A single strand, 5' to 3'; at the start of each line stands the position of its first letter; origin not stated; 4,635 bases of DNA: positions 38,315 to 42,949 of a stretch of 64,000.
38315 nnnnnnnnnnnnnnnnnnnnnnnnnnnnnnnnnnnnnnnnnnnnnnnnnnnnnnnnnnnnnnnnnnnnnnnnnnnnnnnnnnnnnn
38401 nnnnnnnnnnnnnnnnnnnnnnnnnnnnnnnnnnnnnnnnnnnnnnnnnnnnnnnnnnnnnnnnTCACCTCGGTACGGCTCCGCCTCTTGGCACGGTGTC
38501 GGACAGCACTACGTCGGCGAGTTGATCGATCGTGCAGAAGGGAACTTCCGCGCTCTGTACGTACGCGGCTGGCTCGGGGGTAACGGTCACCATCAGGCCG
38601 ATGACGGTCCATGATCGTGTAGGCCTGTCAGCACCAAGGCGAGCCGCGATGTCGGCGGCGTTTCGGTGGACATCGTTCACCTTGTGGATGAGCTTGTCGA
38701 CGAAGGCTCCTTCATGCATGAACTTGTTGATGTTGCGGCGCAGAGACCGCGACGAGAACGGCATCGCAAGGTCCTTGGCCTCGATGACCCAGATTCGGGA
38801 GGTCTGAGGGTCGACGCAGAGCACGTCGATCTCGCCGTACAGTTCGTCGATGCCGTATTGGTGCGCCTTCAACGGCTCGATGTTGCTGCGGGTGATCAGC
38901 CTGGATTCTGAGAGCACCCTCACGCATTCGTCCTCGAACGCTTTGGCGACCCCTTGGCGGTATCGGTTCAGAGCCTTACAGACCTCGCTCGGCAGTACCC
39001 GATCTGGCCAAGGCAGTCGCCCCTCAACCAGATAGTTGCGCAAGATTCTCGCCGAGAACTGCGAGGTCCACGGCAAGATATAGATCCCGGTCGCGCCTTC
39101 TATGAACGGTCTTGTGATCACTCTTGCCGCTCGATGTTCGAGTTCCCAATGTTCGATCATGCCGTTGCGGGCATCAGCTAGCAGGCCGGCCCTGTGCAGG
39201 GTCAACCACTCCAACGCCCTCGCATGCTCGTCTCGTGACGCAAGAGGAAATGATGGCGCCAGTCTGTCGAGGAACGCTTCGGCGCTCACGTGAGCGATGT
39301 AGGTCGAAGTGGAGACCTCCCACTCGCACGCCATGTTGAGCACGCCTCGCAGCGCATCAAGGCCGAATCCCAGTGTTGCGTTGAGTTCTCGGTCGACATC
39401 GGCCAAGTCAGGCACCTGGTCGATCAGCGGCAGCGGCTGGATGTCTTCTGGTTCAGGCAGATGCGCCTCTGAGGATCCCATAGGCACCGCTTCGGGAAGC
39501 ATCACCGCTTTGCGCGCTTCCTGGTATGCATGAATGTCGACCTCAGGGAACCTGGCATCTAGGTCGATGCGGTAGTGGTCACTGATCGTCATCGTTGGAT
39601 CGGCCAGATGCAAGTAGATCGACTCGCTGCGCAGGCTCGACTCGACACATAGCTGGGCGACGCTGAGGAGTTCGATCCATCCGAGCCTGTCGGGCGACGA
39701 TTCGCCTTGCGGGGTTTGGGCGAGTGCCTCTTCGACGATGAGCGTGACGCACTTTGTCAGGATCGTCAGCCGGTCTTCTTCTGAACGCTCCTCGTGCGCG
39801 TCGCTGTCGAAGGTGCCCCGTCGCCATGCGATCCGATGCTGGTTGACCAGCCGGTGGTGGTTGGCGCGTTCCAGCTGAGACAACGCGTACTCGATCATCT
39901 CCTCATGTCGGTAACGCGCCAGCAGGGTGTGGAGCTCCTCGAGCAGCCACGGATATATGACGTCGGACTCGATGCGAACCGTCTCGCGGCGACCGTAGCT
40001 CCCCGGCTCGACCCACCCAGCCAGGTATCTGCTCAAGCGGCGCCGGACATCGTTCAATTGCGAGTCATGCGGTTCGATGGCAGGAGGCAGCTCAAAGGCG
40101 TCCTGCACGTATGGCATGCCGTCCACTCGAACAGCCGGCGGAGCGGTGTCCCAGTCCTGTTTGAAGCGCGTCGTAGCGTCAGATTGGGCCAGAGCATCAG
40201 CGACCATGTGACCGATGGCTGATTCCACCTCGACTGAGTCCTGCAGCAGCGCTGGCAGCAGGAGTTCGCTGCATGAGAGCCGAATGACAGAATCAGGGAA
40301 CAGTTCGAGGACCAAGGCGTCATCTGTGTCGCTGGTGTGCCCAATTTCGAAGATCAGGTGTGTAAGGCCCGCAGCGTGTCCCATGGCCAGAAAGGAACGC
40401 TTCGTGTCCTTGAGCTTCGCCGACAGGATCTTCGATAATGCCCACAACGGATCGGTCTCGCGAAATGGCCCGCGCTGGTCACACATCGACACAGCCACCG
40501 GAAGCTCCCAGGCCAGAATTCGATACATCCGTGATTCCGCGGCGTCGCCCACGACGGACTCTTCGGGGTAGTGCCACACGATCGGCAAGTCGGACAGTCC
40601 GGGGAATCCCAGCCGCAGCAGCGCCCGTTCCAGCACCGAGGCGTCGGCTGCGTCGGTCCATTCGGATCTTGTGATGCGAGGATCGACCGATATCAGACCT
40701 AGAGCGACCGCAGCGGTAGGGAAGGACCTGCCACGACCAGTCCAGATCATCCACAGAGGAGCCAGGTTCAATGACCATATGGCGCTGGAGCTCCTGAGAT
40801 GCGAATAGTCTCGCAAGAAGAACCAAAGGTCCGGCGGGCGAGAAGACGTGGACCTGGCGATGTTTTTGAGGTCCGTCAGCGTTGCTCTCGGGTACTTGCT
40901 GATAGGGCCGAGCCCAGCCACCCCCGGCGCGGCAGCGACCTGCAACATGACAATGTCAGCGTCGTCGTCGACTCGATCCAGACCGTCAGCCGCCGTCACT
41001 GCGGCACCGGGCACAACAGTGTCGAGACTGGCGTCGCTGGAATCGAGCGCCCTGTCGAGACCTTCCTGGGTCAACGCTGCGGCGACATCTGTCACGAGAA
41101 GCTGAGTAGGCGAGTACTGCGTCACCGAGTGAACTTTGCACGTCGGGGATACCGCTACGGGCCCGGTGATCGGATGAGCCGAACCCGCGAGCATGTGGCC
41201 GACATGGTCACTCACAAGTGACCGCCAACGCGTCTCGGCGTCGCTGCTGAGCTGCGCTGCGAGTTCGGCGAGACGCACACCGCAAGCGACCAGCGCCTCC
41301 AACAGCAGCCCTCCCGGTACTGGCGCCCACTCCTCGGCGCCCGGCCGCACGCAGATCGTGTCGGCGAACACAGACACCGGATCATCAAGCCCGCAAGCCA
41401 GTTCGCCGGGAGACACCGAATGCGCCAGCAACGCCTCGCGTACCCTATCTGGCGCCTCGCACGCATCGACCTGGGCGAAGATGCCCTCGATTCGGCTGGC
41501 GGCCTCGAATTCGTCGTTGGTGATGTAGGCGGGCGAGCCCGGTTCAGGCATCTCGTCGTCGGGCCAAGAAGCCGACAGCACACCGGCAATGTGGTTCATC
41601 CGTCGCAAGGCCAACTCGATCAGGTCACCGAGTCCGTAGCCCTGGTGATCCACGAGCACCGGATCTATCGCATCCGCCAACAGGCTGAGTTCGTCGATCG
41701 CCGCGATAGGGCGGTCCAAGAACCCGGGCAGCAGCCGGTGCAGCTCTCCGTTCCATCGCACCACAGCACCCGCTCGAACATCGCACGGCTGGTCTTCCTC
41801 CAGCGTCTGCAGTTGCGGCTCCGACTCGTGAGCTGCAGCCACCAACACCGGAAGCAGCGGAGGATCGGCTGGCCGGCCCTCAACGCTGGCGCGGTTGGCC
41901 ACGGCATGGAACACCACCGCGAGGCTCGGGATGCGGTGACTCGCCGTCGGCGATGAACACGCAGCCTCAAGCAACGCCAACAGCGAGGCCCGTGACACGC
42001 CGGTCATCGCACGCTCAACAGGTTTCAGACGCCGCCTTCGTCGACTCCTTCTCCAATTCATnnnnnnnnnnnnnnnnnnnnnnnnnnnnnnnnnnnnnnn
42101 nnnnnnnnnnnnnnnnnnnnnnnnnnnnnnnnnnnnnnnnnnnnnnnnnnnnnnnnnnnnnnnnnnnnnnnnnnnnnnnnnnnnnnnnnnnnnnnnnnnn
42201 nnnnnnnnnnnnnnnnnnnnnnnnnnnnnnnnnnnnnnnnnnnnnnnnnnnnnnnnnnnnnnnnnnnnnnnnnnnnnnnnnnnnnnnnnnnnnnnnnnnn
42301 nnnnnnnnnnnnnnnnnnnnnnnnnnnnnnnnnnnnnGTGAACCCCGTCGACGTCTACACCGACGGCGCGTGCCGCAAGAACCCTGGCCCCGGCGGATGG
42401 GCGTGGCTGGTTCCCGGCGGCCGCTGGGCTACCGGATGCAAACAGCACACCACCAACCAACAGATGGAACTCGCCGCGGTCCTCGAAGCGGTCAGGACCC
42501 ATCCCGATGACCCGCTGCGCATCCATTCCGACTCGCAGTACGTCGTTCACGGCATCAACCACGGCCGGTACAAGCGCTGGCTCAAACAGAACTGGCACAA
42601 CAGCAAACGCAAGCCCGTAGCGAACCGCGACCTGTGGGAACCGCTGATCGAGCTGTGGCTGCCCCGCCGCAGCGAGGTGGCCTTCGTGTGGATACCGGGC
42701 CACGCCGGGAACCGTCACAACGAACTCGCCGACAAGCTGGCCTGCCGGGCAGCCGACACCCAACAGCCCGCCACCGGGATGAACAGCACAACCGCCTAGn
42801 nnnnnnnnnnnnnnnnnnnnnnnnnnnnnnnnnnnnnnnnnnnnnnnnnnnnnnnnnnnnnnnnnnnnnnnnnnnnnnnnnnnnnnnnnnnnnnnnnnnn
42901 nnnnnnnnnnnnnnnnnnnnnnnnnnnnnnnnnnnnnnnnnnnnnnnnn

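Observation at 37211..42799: Unrecognised 1198-aa protein with a C-terminal PD-(D/E)xK motif, flanked by an HNH protein and a divergent RNase HI: a candidate nucleic-acid-targeting module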

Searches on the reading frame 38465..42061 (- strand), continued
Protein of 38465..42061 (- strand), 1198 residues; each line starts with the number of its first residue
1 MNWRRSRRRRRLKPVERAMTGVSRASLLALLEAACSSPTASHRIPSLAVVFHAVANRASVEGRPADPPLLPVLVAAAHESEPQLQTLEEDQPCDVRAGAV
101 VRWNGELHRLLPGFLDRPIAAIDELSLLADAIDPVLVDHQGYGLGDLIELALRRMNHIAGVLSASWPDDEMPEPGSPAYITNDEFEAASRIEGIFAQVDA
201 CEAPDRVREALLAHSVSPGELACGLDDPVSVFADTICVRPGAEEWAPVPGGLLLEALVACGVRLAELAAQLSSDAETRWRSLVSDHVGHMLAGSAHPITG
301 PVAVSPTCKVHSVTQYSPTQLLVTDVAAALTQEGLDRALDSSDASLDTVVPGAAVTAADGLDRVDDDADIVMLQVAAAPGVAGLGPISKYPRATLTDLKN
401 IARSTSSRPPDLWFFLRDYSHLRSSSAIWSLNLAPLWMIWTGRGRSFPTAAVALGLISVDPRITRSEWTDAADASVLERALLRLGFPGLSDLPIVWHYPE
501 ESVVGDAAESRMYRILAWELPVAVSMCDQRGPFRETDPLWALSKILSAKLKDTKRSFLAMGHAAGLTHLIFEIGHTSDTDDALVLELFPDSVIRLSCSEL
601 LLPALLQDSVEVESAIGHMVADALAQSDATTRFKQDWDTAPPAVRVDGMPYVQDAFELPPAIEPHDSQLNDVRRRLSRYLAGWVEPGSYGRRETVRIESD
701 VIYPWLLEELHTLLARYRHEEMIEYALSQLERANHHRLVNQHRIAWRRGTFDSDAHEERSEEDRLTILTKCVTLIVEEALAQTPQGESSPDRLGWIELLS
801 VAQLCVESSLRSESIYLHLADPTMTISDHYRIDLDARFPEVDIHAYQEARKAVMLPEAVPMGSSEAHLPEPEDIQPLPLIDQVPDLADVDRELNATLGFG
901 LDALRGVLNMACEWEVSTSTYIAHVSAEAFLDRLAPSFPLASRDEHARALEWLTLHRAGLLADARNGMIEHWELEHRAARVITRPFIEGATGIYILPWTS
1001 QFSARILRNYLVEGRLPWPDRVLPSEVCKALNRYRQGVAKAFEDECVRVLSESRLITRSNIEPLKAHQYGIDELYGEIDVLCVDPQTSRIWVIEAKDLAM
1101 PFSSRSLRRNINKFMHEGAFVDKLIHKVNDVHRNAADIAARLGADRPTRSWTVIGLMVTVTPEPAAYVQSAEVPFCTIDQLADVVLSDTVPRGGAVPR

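Call 67: fold_search(model_id=the predicted structure, library=pdb)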
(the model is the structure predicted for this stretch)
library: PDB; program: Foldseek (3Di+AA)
matches with E <= 10: 80; with E <= 0.001: 1
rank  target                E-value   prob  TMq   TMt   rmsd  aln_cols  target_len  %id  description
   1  9wuf                  1.1e-28  1.00  0.62  0.61   8.6      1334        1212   14  Cryo-EM structure of Upx (released 2026-02-11)
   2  9ync_A                4.8e-01  0.02  0.06  0.03  42.5      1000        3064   10  Motor domains of phi-like human dynein-1 bound to dynactin-p150glued and LIS1 (released 2026-01-28)
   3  4l6t_A                1.0e+00  0.28  0.05  0.17  10.9        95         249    9  GM1 bound form of the ECX AB5 holotoxin (released 2013-11-06)
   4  4fgm                  1.1e+00  0.69  0.05  0.10   3.9        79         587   14  Crystal structure of the aminopeptidase N family protein Q5QTY1 from Idiomarina loihiensis. Northeast Structural Genomic (released 2012-08-01)
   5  8ydl_A                1.2e+00  0.01  0.03  0.06  28.1       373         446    8  Crystal structure of single-chain dimer for RSV F protein (released 2025-08-20)
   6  7z5g_D                1.3e+00  0.11  0.05  0.14  21.0       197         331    9  human apo MATCAP (released 2022-05-11)
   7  2vld_B                1.4e+00  0.23  0.04  0.14   6.7        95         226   20  crystal structure of a repair endonuclease from Pyrococcus abyssi (released 2009-05-19)
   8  9kvy_B                1.5e+00  0.02  0.04  0.12  22.6       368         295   10  Cryo-EM structure of SLC30A10, determined in asymmetric conformations-one subunit in an inward-facing Mn2+-bound and t (released 2025-10-15)
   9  2vld_A                1.7e+00  0.28  0.04  0.17   7.4        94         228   16  crystal structure of a repair endonuclease from Pyrococcus abyssi (released 2009-05-19)
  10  8xm6_A                1.7e+00  0.02  0.06  0.11  21.5       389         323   12  Cryo-EM structure of human ZnT1 WT, in the absence of zinc, determined in an outward-facing conformation (released 2024-10-30)
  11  6xl1_A                1.8e+00  0.13  0.07  0.17  17.0       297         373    9  crystal structure of cA4-activated Card1(D294N) (released 2020-12-30)
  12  3dnx                  1.9e+00  0.51  0.05  0.34   4.1        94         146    6  SPO1766 protein of unknown function from Silicibacter pomeroyi. (released 2008-09-02)
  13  7np7_D4               2.1e+00  0.03  0.06  0.12  29.1       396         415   10  Structure of an intact ESX-5 inner membrane complex, Composite C1 model (released 2021-06-02)
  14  5trc_B                2.1e+00  0.02  0.06  0.12  19.9       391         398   11  Crystal structure of phosphorylated AC3-AC5 domains of yeast acetyl-CoA carboxylase (released 2016-12-07)
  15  7z6s_C                2.2e+00  0.07  0.04  0.12  22.0       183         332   10  MATCAP bound to a human 14 protofilament microtubule (released 2022-05-11)
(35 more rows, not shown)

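Call 69: search_protein_families(library=padloc, proteins=[P0095, P0039, P0029, P0028], max_evalue=0.1)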
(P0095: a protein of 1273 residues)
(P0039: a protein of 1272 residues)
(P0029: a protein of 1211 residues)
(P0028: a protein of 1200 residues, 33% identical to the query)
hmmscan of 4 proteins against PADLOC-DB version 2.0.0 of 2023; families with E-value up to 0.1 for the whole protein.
P0095 (1273 aa): 1 family
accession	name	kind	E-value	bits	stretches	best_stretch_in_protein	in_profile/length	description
PDLC02221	Upx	-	0.0014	14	1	1036-1193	1042-1199/1271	-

P0039 (1272 aa): 2 families
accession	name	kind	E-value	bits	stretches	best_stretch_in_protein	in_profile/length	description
PDLC02221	Upx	-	0.00025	16.5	1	1111-1179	1125-1195/1271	-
PDLC04216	HEC-02B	-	0.0063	14.4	1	1143-1199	41-97/185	-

P0029 (1211 aa): 1 family
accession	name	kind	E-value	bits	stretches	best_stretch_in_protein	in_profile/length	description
PDLC04216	HEC-02B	-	0.0094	13.8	1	1086-1138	41-93/185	-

P0028 (1200 aa): 0 families

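Call 71: find_encoding_contigs(protein=P0003, flank=7000, max_places=2)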
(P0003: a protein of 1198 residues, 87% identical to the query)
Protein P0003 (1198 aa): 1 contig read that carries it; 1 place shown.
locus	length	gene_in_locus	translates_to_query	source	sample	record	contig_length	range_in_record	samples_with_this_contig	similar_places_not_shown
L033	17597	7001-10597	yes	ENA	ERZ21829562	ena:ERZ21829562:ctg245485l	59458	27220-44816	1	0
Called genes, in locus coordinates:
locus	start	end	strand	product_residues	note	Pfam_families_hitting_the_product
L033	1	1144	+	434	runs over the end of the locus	PF05598:DUF772, PF01609:DDE_Tnp_1 (weak)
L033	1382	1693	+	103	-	-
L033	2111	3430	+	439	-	PF18928:DUF5677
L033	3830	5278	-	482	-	-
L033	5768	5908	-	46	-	-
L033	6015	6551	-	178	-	-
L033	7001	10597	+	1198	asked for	-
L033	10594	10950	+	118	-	-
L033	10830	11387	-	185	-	-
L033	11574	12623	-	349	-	PF01548:DEDD_Tnp_IS110, PF02371:Transposase_20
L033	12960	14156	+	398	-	PF14690:Zn_ribbon_ISL3, PF00872:Transposase_mut (faint), PF01610:DDE_Tnp_ISL3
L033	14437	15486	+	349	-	PF01548:DEDD_Tnp_IS110, PF02371:Transposase_20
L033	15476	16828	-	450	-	PF00872:Transposase_mut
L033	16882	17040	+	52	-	-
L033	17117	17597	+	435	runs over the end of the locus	PF01909:NTP_transf_2 (weak), PF18765:Polbeta (weak)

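Call 72: find_encoding_contigs(protein=P0002, flank=7000, max_places=2)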
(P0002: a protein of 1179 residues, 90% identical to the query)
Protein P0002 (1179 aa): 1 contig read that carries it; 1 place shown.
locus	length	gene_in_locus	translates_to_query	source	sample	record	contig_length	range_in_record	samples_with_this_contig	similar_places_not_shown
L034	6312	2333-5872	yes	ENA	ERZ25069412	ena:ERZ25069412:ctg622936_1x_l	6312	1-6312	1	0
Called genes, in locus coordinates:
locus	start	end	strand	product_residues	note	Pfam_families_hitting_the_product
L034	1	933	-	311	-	?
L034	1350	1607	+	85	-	-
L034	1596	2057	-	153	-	PF00075:RNase_H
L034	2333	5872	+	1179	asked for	-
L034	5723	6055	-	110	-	-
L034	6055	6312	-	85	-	?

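Call 90: fold_search(model_id=the predicted structure, library=viral)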
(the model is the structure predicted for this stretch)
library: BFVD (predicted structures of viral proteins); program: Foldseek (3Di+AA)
matches with E <= 10: 261; with E <= 0.001: 0
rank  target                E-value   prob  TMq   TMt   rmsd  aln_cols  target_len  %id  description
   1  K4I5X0                3.8e-02  0.95  0.08  0.38  16.9       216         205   10  Uncharacterized protein [Salmonella phage STML-198]
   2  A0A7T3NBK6            1.7e-01  0.21  0.05  0.19  23.1       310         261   10  Uncharacterized protein [Serratia phage vB_SmaM_Yaphecito]
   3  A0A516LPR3            2.0e-01  0.84  0.07  0.17   7.9       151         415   17  (no name in the UniProt tables at hand)
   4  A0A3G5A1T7            2.1e-01  0.94  0.08  0.43   6.6       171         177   16  Uncharacterized protein [Gaeavirus sp.]
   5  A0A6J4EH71            2.4e-01  0.51  0.07  0.29  12.6       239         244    9  (no name in the UniProt tables at hand)
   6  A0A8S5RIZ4            2.6e-01  0.20  0.07  0.18  15.5       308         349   12  Uncharacterized protein [virus sp. ctML55]
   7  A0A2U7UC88            3.2e-01  0.07  0.04  0.14  29.5       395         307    9  Uncharacterized protein [Pandoravirus neocaledonia]
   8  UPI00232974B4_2       3.2e-01  0.03  0.08  0.08  26.0      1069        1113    9  (no name look-up for this kind of identifier)
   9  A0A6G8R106            3.7e-01  0.35  0.07  0.20  14.1       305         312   10  Cas4 family exonuclease [Microbacterium phage Arete]
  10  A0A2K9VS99            3.8e-01  0.85  0.06  0.38   7.6       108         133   10  XE [Mythimna unipuncta nucleopolyhedrovirus]
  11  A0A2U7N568            4.2e-01  0.95  0.07  0.36   5.0       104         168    9  SprT-like domain-containing protein [Pseudomonas phage PspYZU05]
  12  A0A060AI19            4.4e-01  0.91  0.06  0.26   5.0       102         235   13  (no name in the UniProt tables at hand)
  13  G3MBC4                4.4e-01  0.75  0.07  0.24   6.1       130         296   15  Gp54 [Bacillus phage G]
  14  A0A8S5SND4            4.4e-01  0.05  0.05  0.11  30.3       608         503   10  Uncharacterized protein [Siphoviridae sp. ct7Qv4]
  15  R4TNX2                4.8e-01  0.82  0.06  0.27  11.4       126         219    7  SprT-like domain-containing protein [Haloarcula californiae tailed virus 1]
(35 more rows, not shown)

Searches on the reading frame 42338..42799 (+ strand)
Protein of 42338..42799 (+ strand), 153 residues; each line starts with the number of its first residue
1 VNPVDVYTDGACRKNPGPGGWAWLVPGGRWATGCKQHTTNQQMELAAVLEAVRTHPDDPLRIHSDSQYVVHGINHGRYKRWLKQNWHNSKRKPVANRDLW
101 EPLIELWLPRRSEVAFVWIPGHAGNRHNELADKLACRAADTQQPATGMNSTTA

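Call 6: search_protein_families(library=pfam, proteins=[window:42338-42799:+], max_evalue=1)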
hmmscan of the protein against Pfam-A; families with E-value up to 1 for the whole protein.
window:42338-42799:+ (153 aa): 2 families
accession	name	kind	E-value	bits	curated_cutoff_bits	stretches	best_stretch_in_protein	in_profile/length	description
PF00075.30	RNase_H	-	1e-35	123.4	25.8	1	4-139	4-140/141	RNase H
PF13456.12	RVT_3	-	0.0021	18.4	21.6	1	8-91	2-94/123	Reverse transcriptase-like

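Call 7: search_protein_families(library=padloc, proteins=[window:42338-42799:+], max_evalue=1)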
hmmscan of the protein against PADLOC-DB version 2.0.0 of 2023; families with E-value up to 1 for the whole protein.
window:42338-42799:+ (153 aa): 0 families

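Call 8: search_protein_families(library=ncbifam, proteins=[window:42338-42799:+], max_evalue=1)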
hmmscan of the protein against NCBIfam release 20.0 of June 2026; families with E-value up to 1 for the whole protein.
window:42338-42799:+ (153 aa): 7 families
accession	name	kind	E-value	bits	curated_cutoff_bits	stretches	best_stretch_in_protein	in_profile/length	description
NF001236.0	PRK00203.1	equivalog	6.9e-38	129.6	160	1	2-143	3-145/151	ribonuclease HI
NF005116.0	PRK06548.1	equivalog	6.2e-22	78.3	280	1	6-141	8-142/161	ribonuclease H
NF006433.0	PRK08719.1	subfamily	2.8e-17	62.9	170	1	34-140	44-146/147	ribonuclease H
NF041306.1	RnaseHI_Halo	equivalog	2.7e-08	33.9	300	1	4-79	70-151/197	ribonuclease HI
NF005567.0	PRK07238.1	equivalog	0.0041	16.5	326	1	4-147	4-139/378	bifunctional RNase H/acid phosphatase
NF010482.0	PRK13907.1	equivalog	0.0047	17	231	1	4-74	2-78/128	ribonuclease H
NF041175.1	RNAseHI_Thmprot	equivalog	0.0087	15.9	140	1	35-138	43-132/143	ribonuclease HI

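Call 43: search_protein_families(library=phrogs, proteins=[window:42338-42799:+], max_evalue=1)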
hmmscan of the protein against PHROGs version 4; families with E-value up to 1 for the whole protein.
window:42338-42799:+ (153 aa): 3 families
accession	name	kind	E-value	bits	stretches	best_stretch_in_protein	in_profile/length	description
phrog_531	-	DNA, RNA and nucleotide metabolism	4.7e-45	155.1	1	1-143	73-228/285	Rnase H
phrog_3265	-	DNA, RNA and nucleotide metabolism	1.5e-21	77.8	1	33-139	81-192/496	ribonuclease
phrog_10653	-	DNA, RNA and nucleotide metabolism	0.0005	21.1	1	110-139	25-54/66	Rnase H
